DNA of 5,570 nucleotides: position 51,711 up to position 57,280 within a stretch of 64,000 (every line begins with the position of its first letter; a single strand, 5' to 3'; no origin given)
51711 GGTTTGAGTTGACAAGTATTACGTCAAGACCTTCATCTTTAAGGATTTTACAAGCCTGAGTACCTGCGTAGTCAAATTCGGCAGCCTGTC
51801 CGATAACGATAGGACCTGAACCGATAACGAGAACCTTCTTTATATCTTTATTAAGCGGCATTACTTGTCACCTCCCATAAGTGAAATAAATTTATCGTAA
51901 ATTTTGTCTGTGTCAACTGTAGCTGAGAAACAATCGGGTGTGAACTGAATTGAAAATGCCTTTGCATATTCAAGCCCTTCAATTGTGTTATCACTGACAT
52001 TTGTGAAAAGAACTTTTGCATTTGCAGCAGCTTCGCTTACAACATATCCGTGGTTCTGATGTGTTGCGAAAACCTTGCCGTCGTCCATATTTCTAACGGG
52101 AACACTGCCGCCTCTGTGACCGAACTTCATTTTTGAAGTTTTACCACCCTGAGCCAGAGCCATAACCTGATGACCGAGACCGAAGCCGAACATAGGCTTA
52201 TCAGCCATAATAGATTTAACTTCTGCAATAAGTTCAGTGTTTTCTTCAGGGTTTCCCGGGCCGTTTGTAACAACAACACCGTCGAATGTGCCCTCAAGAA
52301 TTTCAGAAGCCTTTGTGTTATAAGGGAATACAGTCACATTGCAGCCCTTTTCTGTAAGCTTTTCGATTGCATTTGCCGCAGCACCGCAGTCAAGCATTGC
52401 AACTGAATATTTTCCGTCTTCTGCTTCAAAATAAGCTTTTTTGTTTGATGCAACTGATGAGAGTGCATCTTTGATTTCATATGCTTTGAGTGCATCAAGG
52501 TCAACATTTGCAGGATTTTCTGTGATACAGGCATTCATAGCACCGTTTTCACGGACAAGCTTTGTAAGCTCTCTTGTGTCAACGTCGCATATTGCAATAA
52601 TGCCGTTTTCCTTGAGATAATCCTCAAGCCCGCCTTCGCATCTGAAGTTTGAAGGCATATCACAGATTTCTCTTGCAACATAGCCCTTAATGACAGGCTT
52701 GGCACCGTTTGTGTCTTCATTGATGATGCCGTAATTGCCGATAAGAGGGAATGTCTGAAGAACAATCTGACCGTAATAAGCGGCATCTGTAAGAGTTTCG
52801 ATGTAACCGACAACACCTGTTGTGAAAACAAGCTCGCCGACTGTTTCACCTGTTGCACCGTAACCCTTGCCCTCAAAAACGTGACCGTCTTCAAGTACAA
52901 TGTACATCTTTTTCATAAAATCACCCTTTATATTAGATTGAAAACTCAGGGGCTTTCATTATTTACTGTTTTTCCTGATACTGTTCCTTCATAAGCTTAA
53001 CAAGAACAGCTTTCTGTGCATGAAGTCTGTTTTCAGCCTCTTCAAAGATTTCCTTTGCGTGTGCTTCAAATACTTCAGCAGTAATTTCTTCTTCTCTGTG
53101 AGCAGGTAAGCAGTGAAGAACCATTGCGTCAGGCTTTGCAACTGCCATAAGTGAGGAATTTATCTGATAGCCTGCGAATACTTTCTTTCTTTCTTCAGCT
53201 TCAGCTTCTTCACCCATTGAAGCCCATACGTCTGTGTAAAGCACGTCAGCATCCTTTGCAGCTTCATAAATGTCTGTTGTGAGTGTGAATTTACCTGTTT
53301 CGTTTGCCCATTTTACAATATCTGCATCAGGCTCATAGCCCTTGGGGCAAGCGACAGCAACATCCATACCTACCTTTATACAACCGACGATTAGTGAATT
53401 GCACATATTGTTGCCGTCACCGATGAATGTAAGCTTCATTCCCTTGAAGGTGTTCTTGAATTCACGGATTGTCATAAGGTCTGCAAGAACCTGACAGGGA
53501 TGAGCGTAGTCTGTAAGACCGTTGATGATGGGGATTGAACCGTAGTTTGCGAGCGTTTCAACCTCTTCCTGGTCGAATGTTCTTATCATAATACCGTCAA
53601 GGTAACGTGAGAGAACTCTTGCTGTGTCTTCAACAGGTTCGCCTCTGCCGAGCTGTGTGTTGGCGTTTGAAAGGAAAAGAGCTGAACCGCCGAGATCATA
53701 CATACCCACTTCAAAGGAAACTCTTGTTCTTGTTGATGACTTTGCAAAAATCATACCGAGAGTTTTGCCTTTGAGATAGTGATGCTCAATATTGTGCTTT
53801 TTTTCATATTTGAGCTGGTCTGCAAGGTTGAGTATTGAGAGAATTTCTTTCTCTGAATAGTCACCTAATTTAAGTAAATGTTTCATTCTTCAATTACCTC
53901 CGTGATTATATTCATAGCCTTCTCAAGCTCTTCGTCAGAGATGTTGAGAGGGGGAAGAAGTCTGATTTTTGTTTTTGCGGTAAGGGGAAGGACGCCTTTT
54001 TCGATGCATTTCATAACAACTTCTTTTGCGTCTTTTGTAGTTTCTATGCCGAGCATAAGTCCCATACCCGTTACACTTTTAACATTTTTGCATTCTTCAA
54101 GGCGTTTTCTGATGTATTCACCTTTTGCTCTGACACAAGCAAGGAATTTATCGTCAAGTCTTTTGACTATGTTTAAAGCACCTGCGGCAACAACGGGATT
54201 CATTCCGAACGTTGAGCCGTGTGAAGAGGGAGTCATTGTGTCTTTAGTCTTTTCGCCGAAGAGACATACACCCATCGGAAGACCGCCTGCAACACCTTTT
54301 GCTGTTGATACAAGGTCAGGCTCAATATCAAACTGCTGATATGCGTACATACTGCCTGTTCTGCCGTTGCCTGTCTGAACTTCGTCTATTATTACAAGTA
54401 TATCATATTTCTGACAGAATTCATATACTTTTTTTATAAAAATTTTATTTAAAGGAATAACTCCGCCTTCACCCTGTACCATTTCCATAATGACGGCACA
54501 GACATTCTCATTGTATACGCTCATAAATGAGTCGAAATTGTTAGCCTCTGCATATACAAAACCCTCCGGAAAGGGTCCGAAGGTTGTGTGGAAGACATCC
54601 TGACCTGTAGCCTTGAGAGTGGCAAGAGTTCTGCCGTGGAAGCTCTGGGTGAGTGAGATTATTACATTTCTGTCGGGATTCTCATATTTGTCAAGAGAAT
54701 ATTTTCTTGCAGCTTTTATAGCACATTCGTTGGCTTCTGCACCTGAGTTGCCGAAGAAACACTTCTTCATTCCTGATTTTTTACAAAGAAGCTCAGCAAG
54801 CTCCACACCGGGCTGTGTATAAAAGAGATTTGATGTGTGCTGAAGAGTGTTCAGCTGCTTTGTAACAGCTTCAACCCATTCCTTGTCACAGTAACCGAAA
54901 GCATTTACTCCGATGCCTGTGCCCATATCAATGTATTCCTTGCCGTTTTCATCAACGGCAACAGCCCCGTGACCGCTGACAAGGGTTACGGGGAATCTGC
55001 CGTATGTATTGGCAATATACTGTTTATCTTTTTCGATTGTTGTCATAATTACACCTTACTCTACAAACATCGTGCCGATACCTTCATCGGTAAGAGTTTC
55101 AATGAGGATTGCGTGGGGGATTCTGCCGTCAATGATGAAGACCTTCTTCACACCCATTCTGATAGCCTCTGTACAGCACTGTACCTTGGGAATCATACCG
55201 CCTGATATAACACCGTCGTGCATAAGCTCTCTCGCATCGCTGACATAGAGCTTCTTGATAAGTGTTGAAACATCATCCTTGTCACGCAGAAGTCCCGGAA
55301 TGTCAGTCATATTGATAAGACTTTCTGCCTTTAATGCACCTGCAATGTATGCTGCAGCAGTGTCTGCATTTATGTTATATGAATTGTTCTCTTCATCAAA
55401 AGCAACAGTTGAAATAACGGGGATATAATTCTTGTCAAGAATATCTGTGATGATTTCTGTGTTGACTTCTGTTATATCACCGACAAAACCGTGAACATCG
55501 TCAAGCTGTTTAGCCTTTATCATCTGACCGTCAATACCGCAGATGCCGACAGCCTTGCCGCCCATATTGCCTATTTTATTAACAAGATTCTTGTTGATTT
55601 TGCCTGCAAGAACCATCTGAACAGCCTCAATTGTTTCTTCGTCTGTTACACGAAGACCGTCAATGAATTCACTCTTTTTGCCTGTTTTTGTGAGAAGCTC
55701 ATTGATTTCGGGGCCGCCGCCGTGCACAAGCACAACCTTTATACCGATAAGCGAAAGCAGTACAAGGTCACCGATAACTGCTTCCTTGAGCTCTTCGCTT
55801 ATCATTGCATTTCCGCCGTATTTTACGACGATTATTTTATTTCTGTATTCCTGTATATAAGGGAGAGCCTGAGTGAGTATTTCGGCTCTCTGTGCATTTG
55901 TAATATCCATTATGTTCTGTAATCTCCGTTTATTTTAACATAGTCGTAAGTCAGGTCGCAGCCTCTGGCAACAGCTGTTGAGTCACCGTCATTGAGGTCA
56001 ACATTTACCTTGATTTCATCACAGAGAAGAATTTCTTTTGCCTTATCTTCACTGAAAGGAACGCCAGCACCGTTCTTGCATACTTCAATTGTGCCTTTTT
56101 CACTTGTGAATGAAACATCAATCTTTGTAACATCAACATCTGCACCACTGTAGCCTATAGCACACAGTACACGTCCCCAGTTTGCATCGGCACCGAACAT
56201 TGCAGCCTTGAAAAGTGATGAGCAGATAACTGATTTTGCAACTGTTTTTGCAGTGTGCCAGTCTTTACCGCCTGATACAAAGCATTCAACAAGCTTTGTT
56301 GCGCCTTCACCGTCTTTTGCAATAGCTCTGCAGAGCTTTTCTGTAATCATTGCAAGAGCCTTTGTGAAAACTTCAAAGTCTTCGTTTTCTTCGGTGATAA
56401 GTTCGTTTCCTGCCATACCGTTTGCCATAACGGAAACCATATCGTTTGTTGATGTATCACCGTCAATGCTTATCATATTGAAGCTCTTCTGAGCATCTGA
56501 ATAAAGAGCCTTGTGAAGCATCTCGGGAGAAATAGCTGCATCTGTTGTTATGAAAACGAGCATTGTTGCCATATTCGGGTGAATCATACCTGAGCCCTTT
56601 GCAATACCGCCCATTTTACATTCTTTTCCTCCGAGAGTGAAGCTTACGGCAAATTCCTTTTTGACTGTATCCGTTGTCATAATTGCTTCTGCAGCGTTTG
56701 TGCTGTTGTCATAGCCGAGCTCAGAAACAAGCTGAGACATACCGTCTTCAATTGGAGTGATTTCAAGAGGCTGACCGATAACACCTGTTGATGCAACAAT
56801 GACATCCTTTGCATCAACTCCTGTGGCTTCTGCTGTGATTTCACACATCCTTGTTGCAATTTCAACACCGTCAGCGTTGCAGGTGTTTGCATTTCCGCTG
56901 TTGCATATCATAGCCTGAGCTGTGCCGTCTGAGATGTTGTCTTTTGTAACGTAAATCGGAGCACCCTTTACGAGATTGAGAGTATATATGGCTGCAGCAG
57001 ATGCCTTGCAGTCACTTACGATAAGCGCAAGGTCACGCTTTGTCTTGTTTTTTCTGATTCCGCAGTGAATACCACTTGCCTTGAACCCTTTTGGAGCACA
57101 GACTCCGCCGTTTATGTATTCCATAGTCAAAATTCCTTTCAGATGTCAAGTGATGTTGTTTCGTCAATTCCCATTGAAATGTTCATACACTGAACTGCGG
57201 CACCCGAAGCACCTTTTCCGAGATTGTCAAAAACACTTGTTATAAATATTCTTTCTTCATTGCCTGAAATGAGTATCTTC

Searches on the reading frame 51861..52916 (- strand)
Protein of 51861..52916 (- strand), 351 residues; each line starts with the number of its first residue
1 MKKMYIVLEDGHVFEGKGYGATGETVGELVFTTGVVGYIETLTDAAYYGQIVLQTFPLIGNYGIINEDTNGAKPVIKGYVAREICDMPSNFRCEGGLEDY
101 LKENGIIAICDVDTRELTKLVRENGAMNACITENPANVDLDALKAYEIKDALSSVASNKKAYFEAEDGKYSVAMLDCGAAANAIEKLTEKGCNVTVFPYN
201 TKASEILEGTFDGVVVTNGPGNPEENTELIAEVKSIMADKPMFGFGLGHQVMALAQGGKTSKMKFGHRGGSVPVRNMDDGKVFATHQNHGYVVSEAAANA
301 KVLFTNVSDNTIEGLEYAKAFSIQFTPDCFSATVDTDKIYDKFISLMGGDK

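Call 15: search_protein_families(library=ncbifam, proteins=[window:51861-52916:-], max_evalue=0.00001)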
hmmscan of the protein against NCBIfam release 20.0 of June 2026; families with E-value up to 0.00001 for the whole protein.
window:51861-52916:- (351 aa): 14 families
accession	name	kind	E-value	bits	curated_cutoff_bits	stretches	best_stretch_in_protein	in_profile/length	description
NF009475.0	PRK12838.1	equivalog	1.9e-110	369.2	221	1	3-348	2-354/359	carbamoyl phosphate synthase small subunit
TIGR01368.1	CPSaseIIsmall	equivalog_domain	4.3e-108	361.5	307.35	1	5-347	2-359/361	glutamine-hydrolyzing carbamoyl-phosphate synthase small subunit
TIGR00888.1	guaA_Nterm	equivalog_domain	4.2e-09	36.1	172.15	1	186-345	17-182/188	glutamine-hydrolyzing GMP synthase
NF011201.0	PRK14607.1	equivalog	5.3e-09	35.3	670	1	194-345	27-187/534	bifunctional anthranilate synthase component II/anthranilate phosphoribosyltransferase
NF001975.0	PRK00758.1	equivalog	1.6e-08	34.4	198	1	187-346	21-181/185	GMP synthase subunit A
TIGR01823.1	PabB-fungal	equivalog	1.7e-08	33.3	442.55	1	184-278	25-125/742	aminodeoxychorismate synthase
TIGR00566.1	trpG_papA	subfamily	3.2e-08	33.6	121.05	1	183-280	15-115/192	glutamine amidotransferase of anthranilate synthase or aminodeoxychorismate synthase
NF010081.0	PRK13566.1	equivalog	3.4e-08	32.2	645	1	187-288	548-649/729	anthranilate synthase component I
NF005849.0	PRK07765.1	equivalog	9.2e-08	31.6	308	1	206-264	42-101/219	aminodeoxychorismate/anthranilate synthase component II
NF005946.0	PRK08007.1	equivalog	9.6e-08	31.8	332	0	210-283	43-115/187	aminodeoxychorismate synthase component 2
NF000848.1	PRK00074.1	equivalog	5.4e-07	28.6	400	1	185-345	16-185/512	glutamine-hydrolyzing GMP synthase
NF004169.0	PRK05637.1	equivalog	2.8e-06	27.1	332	1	182-263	17-98/210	anthranilate synthase component II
TIGR01815.1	TrpE-clade3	equivalog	2.9e-06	25.5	739.15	1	186-287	535-636/717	anthranilate synthase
NF006562.0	PRK09065.1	equivalog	4e-06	26.5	205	0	235-330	86-191/242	glutamine amidotransferase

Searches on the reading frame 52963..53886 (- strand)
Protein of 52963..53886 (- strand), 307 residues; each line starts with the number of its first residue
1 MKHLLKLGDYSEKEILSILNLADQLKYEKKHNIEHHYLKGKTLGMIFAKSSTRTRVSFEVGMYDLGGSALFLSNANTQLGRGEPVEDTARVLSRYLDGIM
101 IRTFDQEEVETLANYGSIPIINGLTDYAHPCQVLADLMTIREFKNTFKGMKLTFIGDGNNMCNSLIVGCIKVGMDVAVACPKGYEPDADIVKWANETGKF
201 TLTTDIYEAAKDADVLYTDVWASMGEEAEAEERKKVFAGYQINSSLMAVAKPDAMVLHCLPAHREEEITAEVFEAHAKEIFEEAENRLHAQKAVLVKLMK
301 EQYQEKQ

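Call 15: search_protein_families(library=ncbifam, proteins=[window:52963-53886:-], max_evalue=0.00001)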
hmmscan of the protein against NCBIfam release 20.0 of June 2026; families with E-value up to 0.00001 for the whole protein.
window:52963-53886:- (307 aa): 16 families
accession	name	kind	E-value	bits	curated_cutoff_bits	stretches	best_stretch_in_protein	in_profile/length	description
NF001986.0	PRK00779.1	subfamily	7.1e-136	452.3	306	1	1-301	5-306/307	ornithine carbamoyltransferase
TIGR00658.1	orni_carb_tr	equivalog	2.6e-133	443.9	280.85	1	2-299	1-303/304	ornithine carbamoyltransferase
TIGR04384.1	putr_carbamoyl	exception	2.5e-94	316.1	500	1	4-305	2-313/330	putrescine carbamoyltransferase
NF011380.0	PRK14805.1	equivalog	1.5e-92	309.9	421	1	1-300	1-301/302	ornithine carbamoyltransferase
NF003286.0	PRK04284.1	subfamily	4e-89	299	515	1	2-297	7-328/332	ornithine carbamoyltransferase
NF009213.0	PRK12562.1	subfamily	1.9e-74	251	559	1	2-269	7-284/334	ornithine carbamoyltransferase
NF002470.0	PRK01713.1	equivalog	7.8e-71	239.2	545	1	2-267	8-282/334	ornithine carbamoyltransferase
NF011379.0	PRK14804.1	equivalog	8.7e-59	199.2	373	1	1-300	6-310/311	ornithine carbamoyltransferase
NF003384.0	PRK04523.1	equivalog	1.7e-50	172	288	1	1-301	3-335/336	N-acetylornithine carbamoyltransferase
NF002032.1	PRK00856.1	equivalog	3e-49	167.8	263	1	2-298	1-296/297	aspartate carbamoyltransferase catalytic subunit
TIGR00670.1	asp_carb_tr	equivalog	5.9e-49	166.8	236.95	1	2-299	1-303/304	aspartate carbamoyltransferase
NF006046.0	PRK08192.1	equivalog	1.5e-29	103.3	512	1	2-295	7-313/339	aspartate carbamoyltransferase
NF008853.0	PRK11891.1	equivalog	3.7e-29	101.6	560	1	2-298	89-397/430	aspartate carbamoyltransferase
NF005538.0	PRK07200.1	equivalog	4.7e-23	81.9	453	1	7-224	27-275/396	knotted carbamoyltransferase YgeW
TIGR03316.1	ygeW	equivalog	1e-21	77.3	500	2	120-237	153-282/391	knotted carbamoyltransferase YgeW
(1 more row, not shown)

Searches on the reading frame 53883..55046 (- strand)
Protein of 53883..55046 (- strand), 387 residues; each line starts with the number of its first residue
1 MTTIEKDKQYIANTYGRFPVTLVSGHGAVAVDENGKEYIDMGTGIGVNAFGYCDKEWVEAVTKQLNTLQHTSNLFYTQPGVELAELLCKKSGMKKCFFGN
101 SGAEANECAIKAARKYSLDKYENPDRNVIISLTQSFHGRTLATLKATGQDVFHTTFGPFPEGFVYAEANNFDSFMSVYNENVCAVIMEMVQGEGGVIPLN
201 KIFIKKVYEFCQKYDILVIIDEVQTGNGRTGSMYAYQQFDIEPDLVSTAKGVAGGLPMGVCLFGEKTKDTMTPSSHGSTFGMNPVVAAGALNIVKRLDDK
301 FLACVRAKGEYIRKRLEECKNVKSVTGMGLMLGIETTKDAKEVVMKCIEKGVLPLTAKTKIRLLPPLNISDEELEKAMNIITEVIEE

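Call 15: search_protein_families(library=ncbifam, proteins=[window:53883-55046:-], max_evalue=0.00001)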
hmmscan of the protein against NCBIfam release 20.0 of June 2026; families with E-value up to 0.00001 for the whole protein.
window:53883-55046:- (387 aa): 69 families (the best 25 are shown)
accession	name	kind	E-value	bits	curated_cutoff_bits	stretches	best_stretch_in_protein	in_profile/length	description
TIGR00707.1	argD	subfamily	1.6e-126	422.2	410.05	1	10-386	1-381/381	acetylornithine/succinylornithine family transaminase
NF002797.0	PRK02936.1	equivalog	5.3e-120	400.7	496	1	11-386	4-378/385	acetylornithine transaminase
NF002874.0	PRK03244.1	equivalog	3.4e-114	381.7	457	1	5-386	12-393/399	acetylornithine transaminase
NF002325.0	PRK01278.1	subfamily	1.8e-111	372.6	372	1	9-386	4-387/395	acetylornithine transaminase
NF003273.0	PRK04260.1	equivalog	6.2e-101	337.7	616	1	10-385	3-375/376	acetylornithine transaminase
NF003468.0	PRK05093.1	subfamily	1.1e-98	330.6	522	1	8-386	13-400/405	acetylornithine/succinyldiaminopimelate transaminase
TIGR03246.1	arg_catab_astC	subfamily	1.1e-94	317.7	609.95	1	8-385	7-393/397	acetylornithine/succinylornithine family transaminase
NF009047.0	PRK12381.1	subfamily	3.9e-94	315.7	630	1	5-385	8-397/406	bifunctional succinylornithine transaminase/acetylornithine transaminase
NF004426.0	PRK05769.1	equivalog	3.4e-93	312.8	552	2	177-386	217-438/441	acetyl ornithine aminotransferase family protein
NF002985.0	PRK03715.1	equivalog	2.5e-90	303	568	1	16-386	16-392/395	acetylornithine transaminase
NF003397.0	PRK04612.1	equivalog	1.3e-86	291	735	1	9-382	13-398/408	acetylornithine transaminase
TIGR01885.1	Orn_aminotrans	equivalog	2.3e-80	270.3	378.4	1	3-385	4-401/402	ornithine--oxo-acid transaminase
NF005993.0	PRK08117.1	subfamily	8.6e-80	268.4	574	2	176-386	202-428/433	aspartate aminotransferase family protein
NF045491.1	LysJ_Sulfobales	equivalog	6.4e-74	249.1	700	1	14-385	6-377/386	[LysW]-aminoadipate semialdehyde/glutamate semialdehyde transaminase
NF003145.0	PRK04073.1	equivalog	4.2e-70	236.3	656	1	3-385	7-395/396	ornithine--oxo-acid transaminase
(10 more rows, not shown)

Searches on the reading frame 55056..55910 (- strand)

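Call 15: search_protein_families(library=ncbifam, proteins=[window:55056-55910:-], max_evalue=0.00001)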
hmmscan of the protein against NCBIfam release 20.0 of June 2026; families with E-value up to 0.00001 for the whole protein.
window:55056-55910:- (284 aa): 14 families
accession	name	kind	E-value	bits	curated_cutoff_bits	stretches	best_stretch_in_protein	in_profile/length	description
TIGR00761.1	argB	equivalog_domain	2.3e-76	256.4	151.3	1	27-259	2-231/231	acetylglutamate kinase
NF010659.0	PRK14058.1-1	equivalog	2.2e-46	158.2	223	1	26-274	1-260/267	[LysW]-aminoadipate kinase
NF003641.0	PRK05279.1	equivalog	5.5e-41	140.8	344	1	5-283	6-290/441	amino-acid N-acetyltransferase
TIGR01890.1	N-Ac-Glu-synth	equivalog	3.3e-39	135.1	202.85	1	11-283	4-278/429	amino-acid N-acetyltransferase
NF010661.0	PRK14058.1-3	equivalog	2.9e-37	128.3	251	1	27-269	3-260/283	acetylglutamate/acetylaminoadipate kinase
NF010662.0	PRK14058.1-4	equivalog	8.2e-37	126.8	194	1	26-269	1-251/264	[LysW]-aminoadipate/[LysW]-glutamate kinase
NF003387.0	PRK04531.1-2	equivalog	3.3e-34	118.1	426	1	19-281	31-285/441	acetylglutamate kinase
NF003386.0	PRK04531.1-1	equivalog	1.6e-23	83.4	417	1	24-248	41-258/442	acetylglutamate kinase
NF010660.0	PRK14058.1-2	equivalog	4.7e-15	56.1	241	1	28-259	3-239/249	[LysW]-aminoadipate/[LysW]-glutamate kinase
NF040647.1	IPPK_Arch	equivalog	1.1e-12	47.8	120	1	37-281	27-258/259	isopentenyl phosphate kinase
TIGR01027.1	proB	equivalog_domain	3.9e-07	29.5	186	1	155-283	118-252/363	glutamate 5-kinase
TIGR00746.1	arcC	equivalog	5e-07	29.1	358.25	0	179-260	207-290/309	carbamate kinase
NF009008.0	PRK12354.1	subfamily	8e-07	28.5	361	0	164-259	187-280/308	carbamate kinase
NF009007.0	PRK12352.1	subfamily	4.1e-06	25.9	266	0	163-268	197-305/316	carbamate kinase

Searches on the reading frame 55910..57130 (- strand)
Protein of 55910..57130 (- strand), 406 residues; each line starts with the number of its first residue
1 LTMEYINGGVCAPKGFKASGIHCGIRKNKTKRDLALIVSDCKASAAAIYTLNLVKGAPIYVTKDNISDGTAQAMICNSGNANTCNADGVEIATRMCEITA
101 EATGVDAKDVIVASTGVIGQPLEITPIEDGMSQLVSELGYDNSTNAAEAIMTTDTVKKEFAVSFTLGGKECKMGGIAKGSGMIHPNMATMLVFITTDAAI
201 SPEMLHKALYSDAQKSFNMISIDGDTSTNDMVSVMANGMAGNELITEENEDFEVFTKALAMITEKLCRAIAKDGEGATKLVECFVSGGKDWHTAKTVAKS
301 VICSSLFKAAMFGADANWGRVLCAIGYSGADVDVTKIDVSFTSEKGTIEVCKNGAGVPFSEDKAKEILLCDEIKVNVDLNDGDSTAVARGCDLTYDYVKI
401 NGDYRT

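Call 15: search_protein_families(library=ncbifam, proteins=[window:55910-57130:-], max_evalue=0.00001)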
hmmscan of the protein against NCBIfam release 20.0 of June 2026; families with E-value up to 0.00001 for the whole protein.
window:55910-57130:- (406 aa): 2 families
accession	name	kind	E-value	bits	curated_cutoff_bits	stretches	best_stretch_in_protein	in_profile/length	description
NF003802.0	PRK05388.1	equivalog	1.1e-140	468.7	351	1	8-406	5-400/400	bifunctional glutamate N-acetyltransferase/amino-acid acetyltransferase ArgJ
TIGR00120.1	ArgJ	equivalog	1.2e-140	469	298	1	6-406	1-405/405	bifunctional ornithine acetyltransferase/N-acetylglutamate synthase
